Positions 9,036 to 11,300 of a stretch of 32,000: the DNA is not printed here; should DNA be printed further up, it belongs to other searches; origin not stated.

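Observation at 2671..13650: Essential housekeeping genes are mosaics carrying in-frame copies of at least eight short-repeat families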

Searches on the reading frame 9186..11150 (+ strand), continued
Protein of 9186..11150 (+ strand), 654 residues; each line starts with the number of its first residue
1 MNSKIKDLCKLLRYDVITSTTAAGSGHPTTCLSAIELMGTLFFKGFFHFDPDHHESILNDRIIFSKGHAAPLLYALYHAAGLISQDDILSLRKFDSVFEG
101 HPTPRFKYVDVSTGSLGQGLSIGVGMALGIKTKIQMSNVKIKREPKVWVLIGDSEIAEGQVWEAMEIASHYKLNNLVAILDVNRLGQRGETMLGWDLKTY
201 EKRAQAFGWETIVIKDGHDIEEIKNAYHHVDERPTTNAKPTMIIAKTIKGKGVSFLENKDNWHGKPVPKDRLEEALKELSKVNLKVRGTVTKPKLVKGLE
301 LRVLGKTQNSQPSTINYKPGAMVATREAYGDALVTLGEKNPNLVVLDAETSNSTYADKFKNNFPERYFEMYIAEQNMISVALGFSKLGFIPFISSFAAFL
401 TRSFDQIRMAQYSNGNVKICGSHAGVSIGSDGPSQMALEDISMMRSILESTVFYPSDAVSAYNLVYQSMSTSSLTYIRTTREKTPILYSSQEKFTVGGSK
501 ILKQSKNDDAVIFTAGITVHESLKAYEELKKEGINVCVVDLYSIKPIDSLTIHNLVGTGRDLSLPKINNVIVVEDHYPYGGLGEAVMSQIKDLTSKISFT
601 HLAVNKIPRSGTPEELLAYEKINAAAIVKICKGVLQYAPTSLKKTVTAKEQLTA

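Call 77: find_encoding_contigs(protein=P0060, flank=5000, max_places=1)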
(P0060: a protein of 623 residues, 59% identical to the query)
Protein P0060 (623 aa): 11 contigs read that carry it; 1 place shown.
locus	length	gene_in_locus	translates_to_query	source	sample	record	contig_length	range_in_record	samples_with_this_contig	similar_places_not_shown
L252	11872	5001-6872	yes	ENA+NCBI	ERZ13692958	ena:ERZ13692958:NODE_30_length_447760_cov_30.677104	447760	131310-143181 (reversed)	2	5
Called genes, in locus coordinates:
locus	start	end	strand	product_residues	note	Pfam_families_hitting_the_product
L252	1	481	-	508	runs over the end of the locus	PF00117:GATase, PF02540:NAD_synthase (weak), PF02568:ThiI, PF03054:tRNA_Me_trans (faint), PF00958:GMP_synt_C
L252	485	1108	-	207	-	PF00156:Pribosyltran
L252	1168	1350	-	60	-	-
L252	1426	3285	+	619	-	PF16177:ACAS_N, PF00501:AMP-binding, PF13193:AMP-binding_C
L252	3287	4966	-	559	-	-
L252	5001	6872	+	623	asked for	PF00456:Transketolase_N, PF13292:DXP_synthase_N (weak), PF02779:Transket_pyr, PF02780:Transketolase_C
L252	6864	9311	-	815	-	PF00690:Cation_ATPase_N, PF00122:E1-E2_ATPase, PF00702:Hydrolase, PF13246:Cation_ATPase, PF00689:Cation_ATPase_C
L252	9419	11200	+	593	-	PF00685:Sulfotransfer_1 (faint), PF13469:Sulfotransfer_3, PF03781:FGE-sulfatase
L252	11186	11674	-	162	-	-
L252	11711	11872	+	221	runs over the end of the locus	PF13189:Cytidylate_kin2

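Call 78: find_encoding_contigs(protein=P0083, flank=5000, max_places=1)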
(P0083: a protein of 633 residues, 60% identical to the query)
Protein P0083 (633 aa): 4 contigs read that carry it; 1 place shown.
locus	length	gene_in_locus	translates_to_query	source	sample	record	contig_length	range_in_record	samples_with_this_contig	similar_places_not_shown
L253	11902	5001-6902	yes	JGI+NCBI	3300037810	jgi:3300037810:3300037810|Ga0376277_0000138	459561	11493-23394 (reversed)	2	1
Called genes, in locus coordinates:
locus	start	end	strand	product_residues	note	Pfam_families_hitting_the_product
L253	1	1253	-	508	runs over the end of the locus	PF00117:GATase, PF02540:NAD_synthase (weak), PF02568:ThiI (weak), PF00958:GMP_synt_C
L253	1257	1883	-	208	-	PF00156:Pribosyltran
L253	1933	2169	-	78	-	-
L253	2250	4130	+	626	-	PF16177:ACAS_N, PF00501:AMP-binding, PF13193:AMP-binding_C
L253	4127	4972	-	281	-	PF00990:GGDEF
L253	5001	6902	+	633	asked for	PF00456:Transketolase_N, PF13292:DXP_synthase_N (faint), PF00676:E1_dh (weak), PF02779:Transket_pyr, PF02780:Transketolase_C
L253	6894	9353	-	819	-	PF00690:Cation_ATPase_N, PF00122:E1-E2_ATPase, PF00702:Hydrolase, PF13246:Cation_ATPase, PF00689:Cation_ATPase_C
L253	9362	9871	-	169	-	-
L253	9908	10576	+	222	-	PF13189:Cytidylate_kin2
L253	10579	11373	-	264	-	PF00687:Ribosomal_L1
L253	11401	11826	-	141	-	PF03946:Ribosomal_L11_N, PF00298:Ribosomal_L11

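Call 79: find_encoding_contigs(protein=P0009, flank=5000, max_places=1)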
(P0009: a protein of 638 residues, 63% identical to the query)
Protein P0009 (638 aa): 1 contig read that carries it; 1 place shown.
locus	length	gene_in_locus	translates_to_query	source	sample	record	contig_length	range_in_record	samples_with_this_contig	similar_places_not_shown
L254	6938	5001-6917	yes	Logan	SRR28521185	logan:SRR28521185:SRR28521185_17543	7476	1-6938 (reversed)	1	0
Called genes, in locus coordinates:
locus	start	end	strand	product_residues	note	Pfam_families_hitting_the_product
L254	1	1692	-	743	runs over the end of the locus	?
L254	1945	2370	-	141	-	PF00076:RRM_1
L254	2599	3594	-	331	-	PF00579:tRNA-synt_1b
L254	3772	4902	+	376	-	PF00579:tRNA-synt_1b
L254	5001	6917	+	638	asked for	PF00456:Transketolase_N, PF13292:DXP_synthase_N (faint), PF02779:Transket_pyr, PF02780:Transketolase_C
